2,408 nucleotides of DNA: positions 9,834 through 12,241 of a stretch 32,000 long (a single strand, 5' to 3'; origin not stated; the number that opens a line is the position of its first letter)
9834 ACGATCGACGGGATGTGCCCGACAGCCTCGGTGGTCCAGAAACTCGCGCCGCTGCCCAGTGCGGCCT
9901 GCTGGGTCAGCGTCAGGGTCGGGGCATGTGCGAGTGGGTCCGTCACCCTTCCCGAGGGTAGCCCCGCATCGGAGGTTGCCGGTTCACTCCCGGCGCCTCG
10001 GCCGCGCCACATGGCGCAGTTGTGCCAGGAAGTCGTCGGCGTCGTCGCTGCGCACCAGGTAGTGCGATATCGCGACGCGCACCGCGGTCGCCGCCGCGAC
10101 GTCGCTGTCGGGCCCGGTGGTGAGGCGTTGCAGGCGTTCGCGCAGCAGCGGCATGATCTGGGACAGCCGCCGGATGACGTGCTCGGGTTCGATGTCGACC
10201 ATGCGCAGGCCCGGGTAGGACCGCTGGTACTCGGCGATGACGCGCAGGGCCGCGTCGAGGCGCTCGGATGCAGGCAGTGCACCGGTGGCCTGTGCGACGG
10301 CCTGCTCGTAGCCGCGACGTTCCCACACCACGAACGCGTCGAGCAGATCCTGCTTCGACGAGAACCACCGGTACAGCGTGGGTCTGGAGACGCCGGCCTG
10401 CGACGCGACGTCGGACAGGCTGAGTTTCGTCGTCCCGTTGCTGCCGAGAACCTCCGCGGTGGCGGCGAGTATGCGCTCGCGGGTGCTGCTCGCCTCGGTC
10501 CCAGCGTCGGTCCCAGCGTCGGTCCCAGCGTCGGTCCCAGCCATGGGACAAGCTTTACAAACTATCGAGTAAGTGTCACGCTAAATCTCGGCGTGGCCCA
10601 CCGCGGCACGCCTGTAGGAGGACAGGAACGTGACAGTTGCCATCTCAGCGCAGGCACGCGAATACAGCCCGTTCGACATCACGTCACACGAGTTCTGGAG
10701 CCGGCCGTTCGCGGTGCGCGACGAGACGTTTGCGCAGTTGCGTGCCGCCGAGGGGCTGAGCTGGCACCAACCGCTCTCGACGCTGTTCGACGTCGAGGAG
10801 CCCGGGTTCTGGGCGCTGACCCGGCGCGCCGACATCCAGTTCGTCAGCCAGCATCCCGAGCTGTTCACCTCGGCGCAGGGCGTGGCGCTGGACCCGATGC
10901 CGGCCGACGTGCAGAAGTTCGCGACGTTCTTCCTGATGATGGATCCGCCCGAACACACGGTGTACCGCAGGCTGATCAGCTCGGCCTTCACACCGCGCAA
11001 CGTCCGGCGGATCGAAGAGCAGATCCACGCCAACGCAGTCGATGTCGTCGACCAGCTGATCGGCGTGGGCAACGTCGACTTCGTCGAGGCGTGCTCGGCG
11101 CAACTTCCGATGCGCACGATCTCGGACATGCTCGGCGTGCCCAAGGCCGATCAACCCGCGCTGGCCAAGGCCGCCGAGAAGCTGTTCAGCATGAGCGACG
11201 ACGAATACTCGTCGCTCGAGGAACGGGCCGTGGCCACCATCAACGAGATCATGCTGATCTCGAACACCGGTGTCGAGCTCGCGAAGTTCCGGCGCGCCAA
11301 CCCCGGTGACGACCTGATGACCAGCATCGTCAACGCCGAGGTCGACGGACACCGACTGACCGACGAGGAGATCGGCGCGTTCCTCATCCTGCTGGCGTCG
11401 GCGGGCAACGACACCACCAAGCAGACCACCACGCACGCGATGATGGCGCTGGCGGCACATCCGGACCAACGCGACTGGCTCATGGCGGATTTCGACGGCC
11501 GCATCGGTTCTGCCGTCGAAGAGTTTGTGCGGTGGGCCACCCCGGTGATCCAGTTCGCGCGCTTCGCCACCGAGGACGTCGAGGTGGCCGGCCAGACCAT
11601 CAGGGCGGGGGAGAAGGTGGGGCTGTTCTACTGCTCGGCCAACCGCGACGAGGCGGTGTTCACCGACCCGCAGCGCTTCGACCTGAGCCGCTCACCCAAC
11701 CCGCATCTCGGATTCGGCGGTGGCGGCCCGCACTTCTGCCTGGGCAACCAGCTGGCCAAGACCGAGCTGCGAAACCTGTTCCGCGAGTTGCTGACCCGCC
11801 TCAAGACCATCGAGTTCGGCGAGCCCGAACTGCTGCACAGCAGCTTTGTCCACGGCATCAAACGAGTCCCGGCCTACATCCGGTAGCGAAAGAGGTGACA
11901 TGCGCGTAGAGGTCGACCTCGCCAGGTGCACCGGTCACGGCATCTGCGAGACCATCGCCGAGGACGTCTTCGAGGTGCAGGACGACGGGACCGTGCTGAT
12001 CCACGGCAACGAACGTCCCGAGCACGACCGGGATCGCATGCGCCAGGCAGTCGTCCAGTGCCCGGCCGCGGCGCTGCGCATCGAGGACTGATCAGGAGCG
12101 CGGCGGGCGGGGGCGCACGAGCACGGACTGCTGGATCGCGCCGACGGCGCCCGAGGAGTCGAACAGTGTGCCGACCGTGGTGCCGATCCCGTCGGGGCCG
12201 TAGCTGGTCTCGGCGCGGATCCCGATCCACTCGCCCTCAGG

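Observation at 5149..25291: Five copies of a bipartite motif, each 6-9 nt upstream of a start codon, define a candidate leaderless TetR regulon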

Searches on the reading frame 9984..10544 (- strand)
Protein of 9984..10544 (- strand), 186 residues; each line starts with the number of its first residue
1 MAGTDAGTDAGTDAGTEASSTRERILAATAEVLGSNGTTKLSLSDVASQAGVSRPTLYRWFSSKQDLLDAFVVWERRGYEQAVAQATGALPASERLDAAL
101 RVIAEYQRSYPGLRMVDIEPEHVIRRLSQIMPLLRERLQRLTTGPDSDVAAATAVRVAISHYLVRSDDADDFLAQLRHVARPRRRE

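Call 10: search_protein_families(library=pfam, proteins=[window:9984-10544:-])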
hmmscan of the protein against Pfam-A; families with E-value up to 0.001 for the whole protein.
window:9984-10544:- (186 aa): 2 families
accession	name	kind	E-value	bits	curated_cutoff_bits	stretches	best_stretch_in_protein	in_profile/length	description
PF00440.29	TetR_N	-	1.1e-15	57.5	24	1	25-70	1-46/47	Bacterial regulatory proteins, tetR family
PF13022.12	HTH_Tnp_1_2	-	0.00024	21.6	27.9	1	29-66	15-51/122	Helix-turn-helix of insertion element transposase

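Call 29: find_homologous_proteins(query=window:9984-10544:-, max_evalue=1e-10)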
Query window:9984-10544:- (186 aa): 2008 proteins with E <= 1e-10 among 8000 candidates; the best 120 are listed.
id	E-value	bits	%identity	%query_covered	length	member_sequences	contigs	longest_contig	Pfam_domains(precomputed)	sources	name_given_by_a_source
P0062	6.2e-107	373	99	97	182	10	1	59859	PF00440.30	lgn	-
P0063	3.9e-92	325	88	95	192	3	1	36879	PF00440.30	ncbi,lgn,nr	ncbi:TetR family transcriptional regulator [Mycobacterium sp. SWH-M5]|nr:TetR family transcriptional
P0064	9.2e-92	324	88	95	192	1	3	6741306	PF00440.30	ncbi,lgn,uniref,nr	ncbi:TetR/AcrR family transcriptional regulator [Mycolicibacterium goodii]|uniref:TetR/AcrR family t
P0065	1.5e-91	323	85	100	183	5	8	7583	PF00440.30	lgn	-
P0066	4.9e-90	318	86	95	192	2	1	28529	PF00440.30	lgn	-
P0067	8.4e-84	298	79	95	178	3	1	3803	PF00440.30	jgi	jgi:AcrR family transcriptional regulator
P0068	2.7e-82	293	80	90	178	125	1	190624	PF00440.30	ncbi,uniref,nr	ncbi:helix-turn-helix domain containing protein [Mycolicibacterium septicum]|uniref:TetR/AcrR family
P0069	8.0e-82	291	81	90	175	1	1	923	PF00440.30,PF13022.13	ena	-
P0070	1.7e-81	290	80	90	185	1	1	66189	PF00440.30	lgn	-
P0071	3.8e-81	289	81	89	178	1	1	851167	PF00440.30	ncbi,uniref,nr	ncbi:TetR/AcrR family transcriptional regulator [Mycobacterium sp. TNTM28]|uniref:TetR/AcrR family t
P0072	6.4e-81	288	81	90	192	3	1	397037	PF00440.30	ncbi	ncbi:TetR/AcrR family transcriptional regulator [Mycolicibacterium frederiksbergense]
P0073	7.7e-81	288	81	90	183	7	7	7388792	PF00440.30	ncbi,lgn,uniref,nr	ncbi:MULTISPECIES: TetR/AcrR family transcriptional regulator [Mycolicibacterium]|uniref:TetR family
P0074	1.8e-80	287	81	89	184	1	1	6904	PF00440.30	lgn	-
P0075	1.7e-79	284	80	90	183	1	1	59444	PF00440.30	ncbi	ncbi:TetR/AcrR family transcriptional regulator [Mycobacterium sp. LTG2003]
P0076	6.2e-79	282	80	88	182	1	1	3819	PF00440.30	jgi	jgi:AcrR family transcriptional regulator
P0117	2.6e-75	270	72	97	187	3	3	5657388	PF12840.14,PF00440.30,PF13560.13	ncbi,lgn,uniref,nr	ncbi:TetR family transcriptional regulator [Mycolicibacterium duvalii]|uniref:TetR family transcript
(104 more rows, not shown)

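Call 31: search_solved_structures(query=window:9984-10544:-, max_evalue=0.01, show_alignments=2)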
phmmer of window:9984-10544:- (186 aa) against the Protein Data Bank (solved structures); distinct sequences matched with E-value up to 0.01: 121 (the best 60 are shown).
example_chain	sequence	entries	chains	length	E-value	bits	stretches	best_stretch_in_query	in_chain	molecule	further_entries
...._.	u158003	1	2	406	6.3e-11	45.9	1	9-101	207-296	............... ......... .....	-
3g7r_A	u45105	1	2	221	9.7e-09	38.7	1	11-114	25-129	Putative transcriptional regulator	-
5ydp_A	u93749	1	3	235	6.4e-08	36.1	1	20-182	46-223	TetR transcriptional regulatory protein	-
3vib_A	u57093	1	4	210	4.1e-07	33.5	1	15-85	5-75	MtrR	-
7jnp_A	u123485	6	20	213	4.1e-07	33.5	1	14-85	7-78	HTH-type transcriptional regulator MtrR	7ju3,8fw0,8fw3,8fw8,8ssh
6of0_A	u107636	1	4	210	5.7e-07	33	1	15-85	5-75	HTH-type transcriptional regulator MtrR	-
3he0_A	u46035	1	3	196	1.2e-06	31.9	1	17-79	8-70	Transcriptional regulator, TetR family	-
2v57_A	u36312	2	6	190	1.4e-06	31.7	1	19-110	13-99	TETR FAMILY TRANSCRIPTIONAL REPRESSOR LFRR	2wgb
6ayi_A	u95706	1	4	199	1.8e-06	31.3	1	15-117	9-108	HTH-type transcriptional regulator UidR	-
3cwr_A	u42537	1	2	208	1.9e-06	31.3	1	20-76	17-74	Transcriptional regulator, TetR family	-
2f07_A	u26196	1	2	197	4.7e-06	30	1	18-71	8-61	YvdT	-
3dcf_A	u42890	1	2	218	5.7e-06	29.7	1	10-100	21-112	transcriptional regulator of the TetR/AcrR family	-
3vuq_A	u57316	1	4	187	5.8e-06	29.7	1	15-113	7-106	Transcriptional regulator (TetR/AcrR family)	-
2guh_A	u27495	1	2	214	6.4e-06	29.6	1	9-74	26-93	Putative TetR-family transcriptional regulator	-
4gct_A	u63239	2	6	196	9.4e-06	29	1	14-84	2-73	Nucleoid occlusion factor SlmA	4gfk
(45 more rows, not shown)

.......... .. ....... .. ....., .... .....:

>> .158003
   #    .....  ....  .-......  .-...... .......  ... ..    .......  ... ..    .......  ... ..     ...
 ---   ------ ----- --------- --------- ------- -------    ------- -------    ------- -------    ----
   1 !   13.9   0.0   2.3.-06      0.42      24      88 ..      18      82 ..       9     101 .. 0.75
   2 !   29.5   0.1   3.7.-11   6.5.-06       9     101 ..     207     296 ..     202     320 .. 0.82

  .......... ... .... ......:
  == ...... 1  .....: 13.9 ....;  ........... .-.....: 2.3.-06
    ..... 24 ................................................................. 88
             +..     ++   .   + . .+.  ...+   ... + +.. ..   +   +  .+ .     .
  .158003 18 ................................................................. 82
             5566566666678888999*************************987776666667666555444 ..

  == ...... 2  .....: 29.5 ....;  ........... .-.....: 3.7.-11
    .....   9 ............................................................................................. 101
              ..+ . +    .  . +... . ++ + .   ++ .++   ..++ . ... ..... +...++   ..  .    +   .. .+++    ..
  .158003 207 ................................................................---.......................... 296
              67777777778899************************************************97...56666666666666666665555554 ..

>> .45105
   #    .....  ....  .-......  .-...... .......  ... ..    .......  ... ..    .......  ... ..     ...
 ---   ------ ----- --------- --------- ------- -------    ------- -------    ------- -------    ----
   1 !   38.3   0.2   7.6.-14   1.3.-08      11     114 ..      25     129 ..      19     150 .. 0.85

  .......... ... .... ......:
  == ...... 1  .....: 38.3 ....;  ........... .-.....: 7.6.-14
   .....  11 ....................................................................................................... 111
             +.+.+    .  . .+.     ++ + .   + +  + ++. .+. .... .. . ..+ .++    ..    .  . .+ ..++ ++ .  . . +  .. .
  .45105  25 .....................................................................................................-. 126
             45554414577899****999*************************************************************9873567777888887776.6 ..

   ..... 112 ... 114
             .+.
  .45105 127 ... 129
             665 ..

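Call 33: find_encoding_contigs(protein=P0064, flank=10000, max_places=1)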
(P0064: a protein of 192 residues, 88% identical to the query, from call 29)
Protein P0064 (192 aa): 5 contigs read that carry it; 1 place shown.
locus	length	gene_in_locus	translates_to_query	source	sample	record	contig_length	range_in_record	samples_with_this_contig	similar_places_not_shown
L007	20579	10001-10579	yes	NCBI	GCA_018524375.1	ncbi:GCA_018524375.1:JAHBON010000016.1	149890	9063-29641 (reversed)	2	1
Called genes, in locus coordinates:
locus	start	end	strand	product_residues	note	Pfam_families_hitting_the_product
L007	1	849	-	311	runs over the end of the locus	PF00135:COesterase, PF20434:BD-FAE, PF07859:Abhydrolase_3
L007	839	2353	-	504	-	PF00743:FMO-like, PF01266:DAO (faint), PF07992:Pyr_redox_2, PF13434:Lys_Orn_oxgnase (faint), PF13450:NAD_binding_8, PF13454:NAD_binding_9 (faint), PF13738:Pyr_redox_3, PF01593:Amino_oxidase (faint)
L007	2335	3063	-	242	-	PF00106:adh_short, PF08659:KR (weak), PF13561:adh_short_C2, PF23441:SDR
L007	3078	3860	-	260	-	PF03328:HpcH_HpaI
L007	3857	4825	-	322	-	PF08240:ADH_N (weak), PF16912:Glu_dehyd_C (weak), PF00107:ADH_zinc_N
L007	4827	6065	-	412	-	PF00067:p450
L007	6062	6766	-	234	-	PF07978:NIPSNAP (faint)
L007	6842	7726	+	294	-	PF08450:SGL, PF24684:Vgb_lyase (faint), PF03088:Str_synth (weak)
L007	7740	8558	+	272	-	PF13622:4HBT_3, PF20789:4HBT_3C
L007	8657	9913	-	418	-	PF00067:p450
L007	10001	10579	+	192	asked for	PF00440:TetR_N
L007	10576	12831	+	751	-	PF00933:Glyco_hydro_3, PF01915:Glyco_hydro_3_C, PF14310:Fn3-like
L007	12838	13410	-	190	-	-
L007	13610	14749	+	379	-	PF01636:APH, PF02958:EcKL, PF07914:DUF1679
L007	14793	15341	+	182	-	PF00440:TetR_N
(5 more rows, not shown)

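Call 34: find_encoding_contigs(protein=P0073, flank=10000, max_places=1)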
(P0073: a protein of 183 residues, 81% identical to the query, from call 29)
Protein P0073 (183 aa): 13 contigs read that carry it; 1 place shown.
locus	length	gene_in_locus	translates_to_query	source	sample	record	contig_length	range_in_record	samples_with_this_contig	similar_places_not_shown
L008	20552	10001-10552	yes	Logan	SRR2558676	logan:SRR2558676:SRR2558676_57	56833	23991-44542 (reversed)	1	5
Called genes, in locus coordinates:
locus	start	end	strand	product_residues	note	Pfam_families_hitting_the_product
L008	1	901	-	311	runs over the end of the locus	PF00135:COesterase (faint), PF20434:BD-FAE, PF07859:Abhydrolase_3, PF00326:Peptidase_S9 (faint)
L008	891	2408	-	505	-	PF00743:FMO-like, PF01266:DAO (faint), PF07992:Pyr_redox_2 (weak), PF13450:NAD_binding_8, PF13454:NAD_binding_9 (faint), PF13738:Pyr_redox_3, PF13434:Lys_Orn_oxgnase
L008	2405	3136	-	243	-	PF00106:adh_short, PF13561:adh_short_C2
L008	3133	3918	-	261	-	PF03328:HpcH_HpaI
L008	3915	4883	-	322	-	PF08240:ADH_N (weak), PF16912:Glu_dehyd_C (weak), PF00107:ADH_zinc_N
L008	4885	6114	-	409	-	PF00067:p450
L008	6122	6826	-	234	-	-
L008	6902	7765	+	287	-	PF08450:SGL, PF24684:Vgb_lyase (faint), PF03088:Str_synth (weak)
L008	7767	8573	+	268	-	PF13622:4HBT_3, PF20789:4HBT_3C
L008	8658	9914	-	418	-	PF00067:p450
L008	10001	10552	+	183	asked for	PF00440:TetR_N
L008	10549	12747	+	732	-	PF00933:Glyco_hydro_3, PF01915:Glyco_hydro_3_C, PF14310:Fn3-like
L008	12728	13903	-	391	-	PF02515:CoA_transf_3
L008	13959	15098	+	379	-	PF01636:APH, PF02958:EcKL (weak), PF07914:DUF1679 (weak)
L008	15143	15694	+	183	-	PF00440:TetR_N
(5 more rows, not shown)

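Call 35: find_encoding_contigs(protein=P0117, flank=10000, max_places=1)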
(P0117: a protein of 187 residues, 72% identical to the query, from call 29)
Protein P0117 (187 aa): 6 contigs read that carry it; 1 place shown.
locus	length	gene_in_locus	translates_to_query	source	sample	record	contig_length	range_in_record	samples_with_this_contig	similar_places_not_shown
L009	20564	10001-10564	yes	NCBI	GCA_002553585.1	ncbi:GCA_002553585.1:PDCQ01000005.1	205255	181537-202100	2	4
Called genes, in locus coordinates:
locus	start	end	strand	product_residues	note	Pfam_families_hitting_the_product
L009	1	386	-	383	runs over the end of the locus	PF02771:Acyl-CoA_dh_N, PF02770:Acyl-CoA_dh_M, PF11794:HpaB_N (weak)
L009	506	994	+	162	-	-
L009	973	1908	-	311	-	PF20434:BD-FAE, PF07859:Abhydrolase_3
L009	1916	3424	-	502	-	PF00743:FMO-like, PF01266:DAO (faint), PF07992:Pyr_redox_2, PF13434:Lys_Orn_oxgnase (faint), PF13450:NAD_binding_8, PF13454:NAD_binding_9 (faint), PF13738:Pyr_redox_3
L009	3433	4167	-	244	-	PF00106:adh_short, PF23441:SDR (weak), PF13561:adh_short_C2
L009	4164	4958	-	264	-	PF03328:HpcH_HpaI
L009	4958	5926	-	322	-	PF08240:ADH_N (weak), PF16912:Glu_dehyd_C, PF00107:ADH_zinc_N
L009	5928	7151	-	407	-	PF00067:p450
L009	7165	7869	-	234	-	-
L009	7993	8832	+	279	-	PF08450:SGL, PF03088:Str_synth (faint)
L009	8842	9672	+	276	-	PF13622:4HBT_3, PF20789:4HBT_3C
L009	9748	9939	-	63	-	PF06902:Fer4_19 (weak), PF13459:Fer4_15, PF13370:Fer4_13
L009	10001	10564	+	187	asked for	PF12840:HTH_20 (faint), PF13560:HTH_31 (faint), PF00440:TetR_N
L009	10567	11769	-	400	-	PF02515:CoA_transf_3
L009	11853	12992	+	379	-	PF01636:APH, PF02958:EcKL, PF07914:DUF1679 (weak)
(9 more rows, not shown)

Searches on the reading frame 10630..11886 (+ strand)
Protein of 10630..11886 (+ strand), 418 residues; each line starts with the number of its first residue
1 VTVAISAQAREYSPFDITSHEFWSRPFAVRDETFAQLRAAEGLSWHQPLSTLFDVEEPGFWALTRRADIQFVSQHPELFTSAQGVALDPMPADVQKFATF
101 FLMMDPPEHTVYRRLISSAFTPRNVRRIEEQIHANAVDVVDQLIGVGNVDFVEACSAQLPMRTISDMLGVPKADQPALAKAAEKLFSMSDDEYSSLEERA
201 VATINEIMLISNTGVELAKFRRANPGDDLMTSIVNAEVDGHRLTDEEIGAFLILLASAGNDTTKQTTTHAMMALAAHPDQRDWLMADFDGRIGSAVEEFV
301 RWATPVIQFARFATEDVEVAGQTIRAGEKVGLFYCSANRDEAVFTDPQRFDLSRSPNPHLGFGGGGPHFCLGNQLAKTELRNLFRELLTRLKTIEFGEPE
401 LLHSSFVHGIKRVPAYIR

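Call 10: search_protein_families(library=pfam, proteins=[window:10630-11886:+])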
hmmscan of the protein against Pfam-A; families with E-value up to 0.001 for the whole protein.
window:10630-11886:+ (418 aa): 1 family
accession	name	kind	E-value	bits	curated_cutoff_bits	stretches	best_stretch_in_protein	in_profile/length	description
PF00067.27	p450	-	3e-23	82.7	22.8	1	224-392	236-433/462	Cytochrome P450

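Call 72: search_solved_structures(query=window:10630-11886:+, max_evalue=1e-30)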
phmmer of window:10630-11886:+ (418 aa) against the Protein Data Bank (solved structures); distinct sequences matched with E-value up to 1e-30: 245 (the best 60 are shown).
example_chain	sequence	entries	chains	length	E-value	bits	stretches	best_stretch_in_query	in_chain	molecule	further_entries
6bld_A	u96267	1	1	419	2e-136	458.4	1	3-415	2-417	Cytochrome P450 268A2 Cyp268A2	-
8vxi_A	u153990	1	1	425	1e-105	357.3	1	15-415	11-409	CYP125MRCA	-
8vxg_A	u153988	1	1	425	1.3e-104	353.6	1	15-415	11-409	CYP125MRCA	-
6t0f_A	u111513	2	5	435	1.3e-94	320.7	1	15-415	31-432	Methyl-branched lipid omega-hydroxylase | CYP124 in complex with inhibitor compound 5'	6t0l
2wm4_A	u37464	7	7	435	1.4e-94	320.6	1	15-415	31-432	PUTATIVE CYTOCHROME P450 124 | Methyl-branched lipid omega-hydroxylase | CYP124 in complex with inhibitor carbethoxyhexyl imidazole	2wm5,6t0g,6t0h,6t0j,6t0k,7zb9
6cvc_A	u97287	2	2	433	1.8e-93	316.9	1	15-415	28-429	Cytochrome P450 124A1, Cyp124A1 | Cytochrome P450 124A1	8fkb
8gdi_A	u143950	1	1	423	1.8e-93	316.9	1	15-415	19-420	Cytochrome P450 124A1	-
8fjo_A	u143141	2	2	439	1.9e-93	316.9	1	15-415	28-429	Cytochrome P450 124A1, Cyp124A1 | Cytochrome P450 124A1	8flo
5dqn_A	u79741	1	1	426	1.7e-81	277.5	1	32-412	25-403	Cytochrome P450 CYP125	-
4apy_A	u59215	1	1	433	1.8e-81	277.4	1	32-412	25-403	P450 HEME-THIOLATE PROTEIN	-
7qke_A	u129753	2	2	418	4.8e-80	272.7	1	15-412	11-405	Steroid C26-monooxygenase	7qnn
7qwn_A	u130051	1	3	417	6.4e-80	272.3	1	15-412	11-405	Steroid C26-monooxygenase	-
7r1i_A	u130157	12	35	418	6.5e-80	272.3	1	15-412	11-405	Steroid C26-monooxygenase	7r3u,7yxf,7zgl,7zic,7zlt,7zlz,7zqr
2xn8_A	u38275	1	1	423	6.7e-80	272.3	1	15-412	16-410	PUTATIVE CYTOCHROME P450 125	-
2xc3_A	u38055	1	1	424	6.8e-80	272.3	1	15-412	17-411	PUTATIVE CYTOCHROME P450 125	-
3ivy_A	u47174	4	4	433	6.9e-80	272.2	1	15-412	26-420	Cytochrome P450 CYP125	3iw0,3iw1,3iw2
2x5l_A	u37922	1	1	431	7.1e-80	272.2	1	15-412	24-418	PUTATIVE CYTOCHROME P450 125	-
2x5w_A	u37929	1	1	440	7.3e-80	272.2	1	15-412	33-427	PUTATIVE CYTOCHROME P450 125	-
4l0e_A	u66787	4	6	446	1.5e-67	231.6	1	25-417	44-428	P450 monooxygenase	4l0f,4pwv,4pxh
1cpt_A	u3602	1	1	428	2e-66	227.9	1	45-415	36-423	CYTOCHROME P450-TERP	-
8euh_A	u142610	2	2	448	2.4e-66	227.6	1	44-415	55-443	Cytochrome P450-terp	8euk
8eul_A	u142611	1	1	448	2.6e-65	224.3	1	44-415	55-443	Cytochrome P450-terp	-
5li6_A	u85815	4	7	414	4.7e-65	223.4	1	32-411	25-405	Putative cytochrome P450 126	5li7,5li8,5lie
3tkt_A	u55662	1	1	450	1.2e-59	205.6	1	101-415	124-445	Cytochrome P450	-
2yoo_A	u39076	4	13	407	9.9e-59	202.6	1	36-415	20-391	P450 HEME-THIOLATE PROTEIN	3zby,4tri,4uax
7smz_A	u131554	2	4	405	1.9e-58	201.7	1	34-415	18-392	Cytochrome P450 142A3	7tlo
7sh5_A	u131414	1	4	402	7.6e-57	196.4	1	34-415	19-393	Cytochrome P450 142A3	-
2xkr_A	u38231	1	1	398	7.7e-57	196.3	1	44-415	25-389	PUTATIVE CYTOCHROME P450 142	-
8yhn_A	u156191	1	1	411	6.6e-55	190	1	23-410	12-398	Cytochrome P450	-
5vws_A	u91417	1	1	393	1.2e-50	176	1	100-414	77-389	Cytochrome P450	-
7y9o_A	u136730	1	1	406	1.9e-50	175.3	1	56-416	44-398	Cytochrome P450 monooxygenase YjiB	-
7y97_A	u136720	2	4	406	2.5e-50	174.9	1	56-415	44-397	Cytochrome P450 monooxygenase YjiB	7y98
6hqw_A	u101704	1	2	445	1.1e-49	172.8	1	47-414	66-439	Cytochrome P450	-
8b2p_A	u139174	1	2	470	1.2e-49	172.6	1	58-413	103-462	Cytochrome P450 alkane hydroxylase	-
9vgm_A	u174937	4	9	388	4e-49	170.9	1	59-391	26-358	Cytochrome P450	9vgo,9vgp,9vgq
5ofq_A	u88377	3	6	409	4.2e-49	170.9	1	60-413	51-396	Cytochrome P450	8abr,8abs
4e2p_A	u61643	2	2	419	4.9e-49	170.6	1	57-400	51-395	Cytochrome P450 107B1 (P450CVIIB1)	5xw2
9vgn_A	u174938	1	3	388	1.5e-48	169.1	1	59-391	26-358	Cytochrome P450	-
5z9i_A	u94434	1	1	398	1.6e-48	168.9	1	56-396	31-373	Putative P450-like enzyme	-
6gk5_A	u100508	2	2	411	1.9e-48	168.7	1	100-397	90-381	Cytochrome P450 CYP267B1 protein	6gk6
5l90_A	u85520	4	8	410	2.5e-48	168.3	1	56-413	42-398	Cytochrome P450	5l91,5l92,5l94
5z9j_A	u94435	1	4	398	1.1e-47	166.3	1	56-396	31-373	Putative P450-like enzyme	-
5fyf_A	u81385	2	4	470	1.4e-47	165.8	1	59-413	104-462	CYTOCHROME P450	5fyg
7ant_A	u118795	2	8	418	1.7e-47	165.6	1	47-417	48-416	Cytochrome P450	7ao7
4rm4_A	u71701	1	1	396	2.2e-47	165.2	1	52-412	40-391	Cytochrome P450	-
3ejb_B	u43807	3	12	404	3e-47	164.8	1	100-399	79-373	Biotin biosynthesis cytochrome P450-like enzyme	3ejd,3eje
6hqg_A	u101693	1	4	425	3.3e-47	164.6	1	52-417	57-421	Cytochrome P450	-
9kki_A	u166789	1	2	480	5.4e-47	163.9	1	59-413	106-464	Cytochrome P450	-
8hgd_B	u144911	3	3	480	5.5e-47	163.9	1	59-413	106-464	Cytochrome P450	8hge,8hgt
9uy0_A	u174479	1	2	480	7.4e-47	163.5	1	59-413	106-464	Cytochrome P450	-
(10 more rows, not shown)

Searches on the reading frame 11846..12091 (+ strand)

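Call 10: search_protein_families(library=pfam, proteins=[window:11846-12091:+])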
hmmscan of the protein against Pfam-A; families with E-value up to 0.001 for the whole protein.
window:11846-12091:+ (81 aa): 3 families
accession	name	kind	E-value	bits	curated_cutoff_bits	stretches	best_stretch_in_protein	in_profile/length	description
PF13370.11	Fer4_13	-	6.6e-11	43.2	24.5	1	23-77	1-56/58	4Fe-4S single cluster domain of Ferredoxin I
PF13459.11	Fer4_15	-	1.1e-10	42.5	22.4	1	21-79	1-66/66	4Fe-4S single cluster domain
PF06902.16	Fer4_19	-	1.5e-06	28.6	24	1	18-79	5-61/64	Divergent 4Fe-4S mono-cluster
